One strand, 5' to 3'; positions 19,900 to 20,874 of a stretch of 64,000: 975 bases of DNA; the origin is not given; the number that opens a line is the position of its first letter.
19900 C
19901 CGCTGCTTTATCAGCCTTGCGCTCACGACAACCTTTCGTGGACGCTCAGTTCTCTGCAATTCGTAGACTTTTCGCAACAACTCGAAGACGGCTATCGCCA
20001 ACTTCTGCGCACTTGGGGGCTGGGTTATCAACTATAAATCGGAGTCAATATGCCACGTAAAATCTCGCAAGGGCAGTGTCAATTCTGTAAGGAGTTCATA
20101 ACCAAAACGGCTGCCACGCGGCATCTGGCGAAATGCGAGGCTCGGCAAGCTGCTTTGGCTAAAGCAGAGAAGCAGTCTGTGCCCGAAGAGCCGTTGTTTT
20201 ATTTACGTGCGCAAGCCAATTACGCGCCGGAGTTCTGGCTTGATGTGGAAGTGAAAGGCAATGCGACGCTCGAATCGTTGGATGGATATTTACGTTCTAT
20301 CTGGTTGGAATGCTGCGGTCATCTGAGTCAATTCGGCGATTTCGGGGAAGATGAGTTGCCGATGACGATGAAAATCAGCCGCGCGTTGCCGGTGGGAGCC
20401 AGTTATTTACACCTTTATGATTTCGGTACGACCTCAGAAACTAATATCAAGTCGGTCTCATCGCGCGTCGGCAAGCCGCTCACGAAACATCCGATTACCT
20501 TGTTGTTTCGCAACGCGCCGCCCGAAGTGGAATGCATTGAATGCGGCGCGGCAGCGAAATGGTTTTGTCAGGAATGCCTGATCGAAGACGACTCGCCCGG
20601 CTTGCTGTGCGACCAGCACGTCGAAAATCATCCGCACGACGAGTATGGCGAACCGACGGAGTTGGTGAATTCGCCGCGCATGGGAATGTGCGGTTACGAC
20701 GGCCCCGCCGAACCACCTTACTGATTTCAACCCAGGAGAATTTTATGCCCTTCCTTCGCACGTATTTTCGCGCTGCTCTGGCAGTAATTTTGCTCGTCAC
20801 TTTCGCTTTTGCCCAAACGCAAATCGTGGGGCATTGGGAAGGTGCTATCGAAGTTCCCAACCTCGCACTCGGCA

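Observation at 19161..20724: Tight operon of two TIR-only proteins plus a Cys/His-rich protein: candidate undescribed TIR-based (Thoeris-like) module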

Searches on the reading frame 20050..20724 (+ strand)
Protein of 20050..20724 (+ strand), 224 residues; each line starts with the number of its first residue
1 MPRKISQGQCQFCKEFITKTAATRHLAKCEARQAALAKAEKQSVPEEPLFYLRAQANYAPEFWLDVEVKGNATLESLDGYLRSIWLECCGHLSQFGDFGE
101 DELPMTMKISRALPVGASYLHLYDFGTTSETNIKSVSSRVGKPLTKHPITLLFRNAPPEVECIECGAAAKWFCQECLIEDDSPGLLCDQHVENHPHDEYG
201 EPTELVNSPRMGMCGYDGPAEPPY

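Call 3: search_protein_families(library=pfam, proteins=[window:20050-20724:+], max_evalue=1)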
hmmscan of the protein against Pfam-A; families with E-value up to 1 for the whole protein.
window:20050-20724:+ (224 aa): 0 families

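Call 4: search_protein_families(library=padloc, proteins=[window:20050-20724:+], max_evalue=1)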
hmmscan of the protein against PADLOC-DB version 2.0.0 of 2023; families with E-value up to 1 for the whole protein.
window:20050-20724:+ (224 aa): 0 families

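Call 5: search_protein_families(library=ncbifam, proteins=[window:20050-20724:+], max_evalue=1)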
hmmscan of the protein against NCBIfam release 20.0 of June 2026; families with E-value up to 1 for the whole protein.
window:20050-20724:+ (224 aa): 0 families

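Call 8: find_homologous_proteins(query=window:20050-20721:+)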
Query window:20050-20721:+ (224 aa): 3108 proteins with E <= 0.001 among 3244 candidates; the best 120 are listed.
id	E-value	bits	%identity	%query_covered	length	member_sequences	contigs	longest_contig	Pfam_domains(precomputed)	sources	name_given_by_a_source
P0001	3.0e-154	529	100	100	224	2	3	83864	-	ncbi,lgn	-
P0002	1.3e-125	436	85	100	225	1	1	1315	-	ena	-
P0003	2.0e-125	435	84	100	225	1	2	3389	-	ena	-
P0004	2.8e-121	422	81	99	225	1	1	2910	-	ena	-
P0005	1.6e-116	406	80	99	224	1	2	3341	-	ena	-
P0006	3.8e-106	372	70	99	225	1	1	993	-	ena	-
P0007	5.4e-97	342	66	100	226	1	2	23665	-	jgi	jgi:hypothetical protein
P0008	2.4e-86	307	59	100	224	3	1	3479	-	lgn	-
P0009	1.6e-85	305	59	100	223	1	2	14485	-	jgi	-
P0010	2.2e-85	304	60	99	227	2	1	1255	-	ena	-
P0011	2.4e-85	304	57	99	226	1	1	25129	-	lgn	-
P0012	5.6e-85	303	58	99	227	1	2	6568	-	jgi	jgi:hypothetical protein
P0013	2.1e-84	301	56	100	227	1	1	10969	-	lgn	-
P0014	8.9e-84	299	57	99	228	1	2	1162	-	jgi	-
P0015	9.2e-84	299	57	99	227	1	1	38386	-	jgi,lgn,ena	jgi:hypothetical protein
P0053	4.4e-81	290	57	99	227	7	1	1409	PF07929.17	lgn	-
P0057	1.0e-80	289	56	99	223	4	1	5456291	PF07929.17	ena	-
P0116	3.4e-79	284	55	100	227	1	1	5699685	-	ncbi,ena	-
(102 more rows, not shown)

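Call 10: find_encoding_contigs(protein=P0001, flank=10000, max_places=3)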
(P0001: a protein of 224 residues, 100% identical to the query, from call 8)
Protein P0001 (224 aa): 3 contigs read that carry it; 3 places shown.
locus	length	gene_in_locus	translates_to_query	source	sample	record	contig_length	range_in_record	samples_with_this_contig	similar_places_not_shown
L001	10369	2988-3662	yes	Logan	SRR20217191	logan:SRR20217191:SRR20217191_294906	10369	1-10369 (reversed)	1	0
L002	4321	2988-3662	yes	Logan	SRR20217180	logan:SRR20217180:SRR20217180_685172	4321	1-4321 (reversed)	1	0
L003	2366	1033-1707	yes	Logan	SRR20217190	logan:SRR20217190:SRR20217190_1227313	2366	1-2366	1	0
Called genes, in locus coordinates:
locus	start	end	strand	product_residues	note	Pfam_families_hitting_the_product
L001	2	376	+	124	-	?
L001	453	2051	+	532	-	PF00171:Aldedh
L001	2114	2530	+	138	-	PF01582:TIR (weak), PF13676:TIR_2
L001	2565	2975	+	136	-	PF01582:TIR (weak), PF13676:TIR_2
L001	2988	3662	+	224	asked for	-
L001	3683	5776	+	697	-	PF00144:Beta-lactamase, PF11954:DUF3471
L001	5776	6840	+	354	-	PF00355:Rieske, PF00848:Ring_hydroxyl_A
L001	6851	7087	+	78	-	-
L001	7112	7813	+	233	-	PF14261:DUF4351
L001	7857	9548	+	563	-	PF21162:ETFQO_UQ-bd, PF05187:Fer4_ETF_QO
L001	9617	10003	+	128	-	PF02537:CRCB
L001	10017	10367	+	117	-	?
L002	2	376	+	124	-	?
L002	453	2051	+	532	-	PF00171:Aldedh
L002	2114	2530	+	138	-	PF01582:TIR (weak), PF13676:TIR_2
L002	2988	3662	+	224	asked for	-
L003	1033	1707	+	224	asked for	-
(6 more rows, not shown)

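Call 11: find_related_loci(query=A1, collection=genome_contigs, flank=6000)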
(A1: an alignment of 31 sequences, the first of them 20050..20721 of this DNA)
Query A1 (224 aa) in genome_contigs; peptide patterns used: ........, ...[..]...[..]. (x = any residue, [..] = any of these).
599 stretches matched a pattern (row limit reached: there are more); 584 encode a relative of the query (tblastn E <= 1e-3); the best 80 are kept; 80 distinct loci.
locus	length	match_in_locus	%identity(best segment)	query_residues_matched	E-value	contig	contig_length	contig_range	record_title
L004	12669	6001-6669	55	3-224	6e-85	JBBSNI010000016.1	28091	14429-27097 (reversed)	MAG: Cytophagales bacterium isolate LS5_sbin.56 LS5_sbin.56_K_67120_L_28091_cov_13.0000, whole genome shotgun sequence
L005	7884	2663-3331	56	4-224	5e-85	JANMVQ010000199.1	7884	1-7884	MAG: Chloroflexota bacterium isolate OTE_88_metabat_60 OTE_88_k141_3498063, whole genome shotgun sequence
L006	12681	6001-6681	54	1-224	1e-83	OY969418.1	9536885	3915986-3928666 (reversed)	MAG: uncultured Acidobacteriota bacterium isolate MFD09212.bin.c.1 genome assembly, chromosome: 1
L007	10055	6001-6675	55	3-224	1e-83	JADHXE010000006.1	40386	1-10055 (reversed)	MAG: Anaerolineales bacterium isolate BS750m-G45 BS-750m-C914, whole genome shotgun sequence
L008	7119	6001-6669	57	4-224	9e-84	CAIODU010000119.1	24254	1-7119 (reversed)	MAG: uncultured Methylococcaceae bacterium isolate LinL3_bin-0520 genome assembly, contig: bin-0520:119/428, whole genom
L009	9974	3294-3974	54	1-224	1e-83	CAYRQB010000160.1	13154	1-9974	MAG TPA_asm: uncultured Heliomicrobium sp. isolate SRP287453_co1_6 genome assembly, contig: NODE_8877_length_13154_cov_6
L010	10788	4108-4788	55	1-224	3e-83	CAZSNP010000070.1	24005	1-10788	MAG TPA_asm: uncultured Anaerolineales bacterium isolate binchicken_co107_470 genome assembly, contig: NODE_5236_length_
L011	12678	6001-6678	56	1-224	7e-83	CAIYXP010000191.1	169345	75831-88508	MAG: uncultured Methylococcaceae bacterium isolate Loclat_bin-06492 genome assembly, contig: bin-06492:191/542, whole ge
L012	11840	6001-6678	54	1-224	5e-83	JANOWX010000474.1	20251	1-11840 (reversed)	MAG: Acidobacteriota bacterium isolate VAR_35_metabat_317 VAR_35_k141_273237, whole genome shotgun sequence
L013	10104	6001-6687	54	3-224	5e-83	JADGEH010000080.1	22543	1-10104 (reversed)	MAG: Thiotrichales bacterium isolate BB31 NODE_2151_length_22543_cov_5.261183, whole genome shotgun sequence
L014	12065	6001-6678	54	1-224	2e-82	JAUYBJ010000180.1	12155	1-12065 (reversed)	MAG: Methylococcales bacterium isolate C19_metabat.bin.15 C19_k141_59354, whole genome shotgun sequence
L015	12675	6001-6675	53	3-224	2e-82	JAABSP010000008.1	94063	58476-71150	MAG: Desulfobacteraceae bacterium isolate S15.Bin039 Scaffold_56, whole genome shotgun sequence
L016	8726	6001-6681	54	1-224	1e-82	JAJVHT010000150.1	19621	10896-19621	MAG: bacterium isolate Bin_13 c_000000006095, whole genome shotgun sequence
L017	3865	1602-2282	54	1-224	7e-83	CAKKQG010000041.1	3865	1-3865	Anaerolineales bacterium isolate Hainich-H52-bin129-1 genome assembly, contig: H52-bin129_1_Hain_H52_02um_R3_22651_lengt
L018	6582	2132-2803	53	3-224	2e-82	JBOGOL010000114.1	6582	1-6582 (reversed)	MAG: Blastocatellia bacterium isolate M3-S_metawrap_bin.6 k127_2548171, whole genome shotgun sequence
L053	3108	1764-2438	52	3-224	2e-79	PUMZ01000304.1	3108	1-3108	MAG: Candidatus Brocadiaceae bacterium isolate B1Sed10_209R1 B1-Sed10-C54417, whole genome shotgun sequence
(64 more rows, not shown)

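Call 14: find_encoding_contigs(protein=P0007, flank=6000, max_places=2)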
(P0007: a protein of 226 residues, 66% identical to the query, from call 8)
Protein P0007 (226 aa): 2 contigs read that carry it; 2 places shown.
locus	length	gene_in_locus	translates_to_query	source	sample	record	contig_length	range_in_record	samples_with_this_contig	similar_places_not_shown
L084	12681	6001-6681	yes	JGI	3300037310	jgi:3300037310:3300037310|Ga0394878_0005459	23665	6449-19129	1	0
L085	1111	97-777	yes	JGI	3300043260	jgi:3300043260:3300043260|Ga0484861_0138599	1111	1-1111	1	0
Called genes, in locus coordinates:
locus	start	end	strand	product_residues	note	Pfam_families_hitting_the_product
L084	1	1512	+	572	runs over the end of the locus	PF00732:GMC_oxred_N, PF00890:FAD_binding_2 (weak), PF01266:DAO (faint), PF05199:GMC_oxred_C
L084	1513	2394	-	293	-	PF01555:N6_N4_Mtase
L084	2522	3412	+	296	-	PF13560:HTH_31, PF01381:HTH_3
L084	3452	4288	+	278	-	PF01557:FAA_hydrolase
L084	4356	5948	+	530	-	PF00171:Aldedh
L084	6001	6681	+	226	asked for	-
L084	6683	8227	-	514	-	-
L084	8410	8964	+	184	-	PF07638:Sigma70_ECF (faint), PF04542:Sigma70_r2, PF08281:Sigma70_r4_2, PF04545:Sigma70_r4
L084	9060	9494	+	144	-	-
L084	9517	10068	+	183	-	PF14060:DUF4252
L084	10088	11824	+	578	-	PF00092:VWA, PF13519:VWA_2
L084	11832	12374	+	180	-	PF14060:DUF4252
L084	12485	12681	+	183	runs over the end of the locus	PF00578:AhpC-TSA, PF08534:Redoxin, PF00085:Thioredoxin, PF13905:Thioredoxin_8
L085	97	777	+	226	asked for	-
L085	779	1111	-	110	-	?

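Call 15: find_encoding_contigs(protein=P0003, flank=4000, max_places=2)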
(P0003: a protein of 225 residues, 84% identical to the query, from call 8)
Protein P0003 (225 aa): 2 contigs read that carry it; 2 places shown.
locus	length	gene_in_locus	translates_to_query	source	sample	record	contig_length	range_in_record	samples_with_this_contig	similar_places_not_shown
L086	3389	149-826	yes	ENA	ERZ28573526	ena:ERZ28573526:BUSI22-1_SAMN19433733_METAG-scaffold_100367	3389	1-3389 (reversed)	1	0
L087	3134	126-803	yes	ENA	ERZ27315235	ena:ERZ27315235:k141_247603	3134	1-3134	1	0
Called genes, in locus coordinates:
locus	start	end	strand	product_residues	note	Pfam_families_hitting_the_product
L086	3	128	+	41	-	?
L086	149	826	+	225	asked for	-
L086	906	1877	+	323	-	PF14261:DUF4351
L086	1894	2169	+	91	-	-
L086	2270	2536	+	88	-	-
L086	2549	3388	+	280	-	?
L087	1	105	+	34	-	?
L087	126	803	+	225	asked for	-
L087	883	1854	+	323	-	PF14261:DUF4351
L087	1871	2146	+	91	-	-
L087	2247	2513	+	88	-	-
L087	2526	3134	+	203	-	?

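Call 45: predict_structure(alignment_id=A1)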
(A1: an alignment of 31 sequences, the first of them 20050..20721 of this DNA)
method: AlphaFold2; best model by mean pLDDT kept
length: 224 residues; sequences in the alignment: 31
mean_pLDDT: 86.9   pTM: 0.84
mean pLDDT of the five models: 86.9, 86.3, 86.1, 85.6, 83.4
residues with pLDDT >= 90: 127; 70-90: 70; 50-70: 25; < 50: 2
segments of 3 or more residues with pLDDT < 50: none
pLDDT, mean of each block of 10 residues (from residue 1): 78 96 97 97 96 92 96 94 70 74 92 94 73 96 96 91 91 84 88 76 83 63 76
secondary structure, 60 per line:
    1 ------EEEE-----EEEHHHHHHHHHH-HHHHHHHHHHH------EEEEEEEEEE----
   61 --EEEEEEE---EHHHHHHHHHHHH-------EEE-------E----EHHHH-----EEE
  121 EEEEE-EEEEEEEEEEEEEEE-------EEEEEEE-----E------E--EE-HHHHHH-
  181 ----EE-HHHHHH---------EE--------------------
elements in order: E7-10 E16-18 H19-28 H30-40 E47-56 E63-69 H74-85 E93-95 H109-112 E118-125 E127-141 E149-155 H174-179 H188-193

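Call 49: fold_search(model_id=the predicted structure, library=pdb)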
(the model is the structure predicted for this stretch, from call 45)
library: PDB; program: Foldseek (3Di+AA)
matches with E <= 10: 468; with E <= 0.001: 2
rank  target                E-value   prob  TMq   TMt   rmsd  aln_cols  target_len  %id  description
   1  2i1s_B                5.1e-04  1.00  0.35  0.42   5.3       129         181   18  Crystal Structure of Protein of Unknown Function MM3350 from Methanosarcina mazei Go1 (released 2006-09-12)
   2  2i1s_A                6.1e-04  1.00  0.41  0.50   3.2       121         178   19  Crystal Structure of Protein of Unknown Function MM3350 from Methanosarcina mazei Go1 (released 2006-09-12)
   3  9nss_C                9.6e-02  0.08  0.11  0.08  15.4       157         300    8  Bacterial Pictet-Spenglerase KslB in complex with L-Trp alternative binding mode (released 2025-04-23)
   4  9nst_A                1.3e-01  0.07  0.12  0.10  15.7       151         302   10  Bacterial Pictet-Spenglerase KslB in complex with product of L-Trp and a-ketoglutaric acid (released 2025-04-23)
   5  7oxj_A                2.5e-01  0.09  0.14  0.19  18.4       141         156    9  ttSlyD with M8A pseudo-wild-type S2 peptide (released 2022-03-16)
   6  9mt4_Q                2.6e-01  0.06  0.12  0.07  15.8       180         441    7  Connector structure of phage JohannRWettstein (Bas63) (released 2025-11-19)
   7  4odk_A                2.8e-01  0.09  0.14  0.19  17.4       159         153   11  Structure of SlyD from Thermus thermophilus in complex with T1 peptide (released 2015-01-14)
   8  9nst_E                2.8e-01  0.05  0.11  0.09  15.0       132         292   11  Bacterial Pictet-Spenglerase KslB in complex with product of L-Trp and a-ketoglutaric acid (released 2025-04-23)
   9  1xo7_A                2.8e-01  0.04  0.11  0.12  13.8       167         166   10  Crystal structure of cyclophilin from Trypanosoma cruzi (released 2004-12-21)
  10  2ose                  3.0e-01  0.07  0.12  0.14  13.9       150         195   11  Crystal Structure of the Mimivirus Cyclophilin (released 2007-12-18)
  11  9nst_F                3.1e-01  0.06  0.12  0.10  14.5       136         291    8  Bacterial Pictet-Spenglerase KslB in complex with product of L-Trp and a-ketoglutaric acid (released 2025-04-23)
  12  7tgt                  3.7e-01  0.06  0.13  0.16  13.1       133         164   14  Structure of Cyclophilin D Peptidyl-Prolyl Isomerase Domain bound to Macrocyclic Inhibitor A26 (released 2022-08-24)
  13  9nsc_B                3.9e-01  0.05  0.11  0.09  14.2       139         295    9  Bacterial Pictet-Spenglerase KslB in complex with L-Trp (released 2025-04-23)
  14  2hzm_H                4.6e-01  0.02  0.10  0.10  21.4       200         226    8  Structure of the Mediator head subcomplex Med18/20 (released 2006-09-12)
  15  9nk4                  4.9e-01  0.04  0.13  0.17  14.9       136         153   10  Prenylated-FMN maturase PhdC E45A mutant from Mycolicibacterium fortuitum bound to flavin mononucleotide (released 2026-02-18)
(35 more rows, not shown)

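Call 59: list_cluster_members(proteins=[P0001, P0241, P0116])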
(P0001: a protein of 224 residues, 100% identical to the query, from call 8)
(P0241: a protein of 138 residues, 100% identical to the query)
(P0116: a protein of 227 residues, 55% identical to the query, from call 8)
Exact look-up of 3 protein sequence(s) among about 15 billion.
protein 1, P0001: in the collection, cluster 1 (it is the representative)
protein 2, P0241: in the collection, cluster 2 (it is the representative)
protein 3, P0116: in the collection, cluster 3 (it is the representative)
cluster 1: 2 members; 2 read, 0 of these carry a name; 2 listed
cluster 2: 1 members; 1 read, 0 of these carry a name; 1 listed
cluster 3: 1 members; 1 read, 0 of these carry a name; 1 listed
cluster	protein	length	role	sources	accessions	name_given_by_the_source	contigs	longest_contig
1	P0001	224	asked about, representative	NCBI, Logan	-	-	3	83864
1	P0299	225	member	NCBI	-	-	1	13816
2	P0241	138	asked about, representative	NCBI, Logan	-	-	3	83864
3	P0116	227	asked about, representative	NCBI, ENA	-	-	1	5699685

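Call 74: search_protein_families(library=pfam, alignment_id=A1, max_evalue=1)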
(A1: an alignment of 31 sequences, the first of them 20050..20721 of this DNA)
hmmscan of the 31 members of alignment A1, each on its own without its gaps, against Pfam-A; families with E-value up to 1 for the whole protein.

A. member 1, window:20050-20721:+ (224 aa): 0 families

B. families by the number of members that match (of 31 scanned): 37 families (the first 25 are shown)
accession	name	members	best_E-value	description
PF07929.16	PRiA4_ORF3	26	1.1e-06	Plasmid pRiA4b ORF-3-like protein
PF20726.3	Nairovirus_Gn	15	0.00084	Nairovirus, structural glycoprotein Gn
PF03691.19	UPF0167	12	0.00075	Uncharacterised protein family (UPF0167)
PF08209.17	Sgf11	11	0.0028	Sgf11 (transcriptional regulation protein)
PF00643.29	zf-B_box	10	0.02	B-box zinc finger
PF22586.1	ANCHR-like_BBOX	9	0.031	ANCHR-like B-box zinc-binding domain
PF25299.1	ZZ_ADA2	7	0.002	ADA2 ZZ-type zing finger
PF12773.13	DZR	7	0.033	Double zinc ribbon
PF12251.13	SNAPC3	5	0.00042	snRNA-activating protein complex (SNAPc), subunit 3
PF18930.5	DUF5679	5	0.033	Domain of unknown function (DUF5679)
PF13913.12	zf-C2HC_2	3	0.0017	zinc-finger of a C2HC-type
PF02892.21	zf-BED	3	0.0094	BED zinc finger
PF18912.6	DZR_2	2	0.016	Double zinc ribbon domain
PF20097.4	DUF6487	2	0.032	Domain of unknown function (DUF6487)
PF10013.15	DUF2256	2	0.047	Uncharacterized protein conserved in bacteria (DUF2256)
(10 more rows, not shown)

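Call 75: search_solved_structures(query=A1, max_evalue=1, show_alignments=1)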
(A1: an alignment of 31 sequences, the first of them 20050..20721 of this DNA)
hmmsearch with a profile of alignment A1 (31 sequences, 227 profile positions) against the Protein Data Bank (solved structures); distinct sequences matched with E-value up to 1: 4.
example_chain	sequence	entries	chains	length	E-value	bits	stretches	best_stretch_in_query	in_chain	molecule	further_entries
2l7x_A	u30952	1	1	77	0.002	21.1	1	6-41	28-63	Envelope glycoprotein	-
6zop_A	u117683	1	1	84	0.011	18.6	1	163-193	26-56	DDE_Tnp_1_7 domain-containing protein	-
5vf0_B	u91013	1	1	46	0.1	15.5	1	5-36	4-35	E3 ubiquitin-protein ligase RAD18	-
2mre_B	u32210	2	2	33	0.16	14.9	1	4-33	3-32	E3 ubiquitin-protein ligase RAD18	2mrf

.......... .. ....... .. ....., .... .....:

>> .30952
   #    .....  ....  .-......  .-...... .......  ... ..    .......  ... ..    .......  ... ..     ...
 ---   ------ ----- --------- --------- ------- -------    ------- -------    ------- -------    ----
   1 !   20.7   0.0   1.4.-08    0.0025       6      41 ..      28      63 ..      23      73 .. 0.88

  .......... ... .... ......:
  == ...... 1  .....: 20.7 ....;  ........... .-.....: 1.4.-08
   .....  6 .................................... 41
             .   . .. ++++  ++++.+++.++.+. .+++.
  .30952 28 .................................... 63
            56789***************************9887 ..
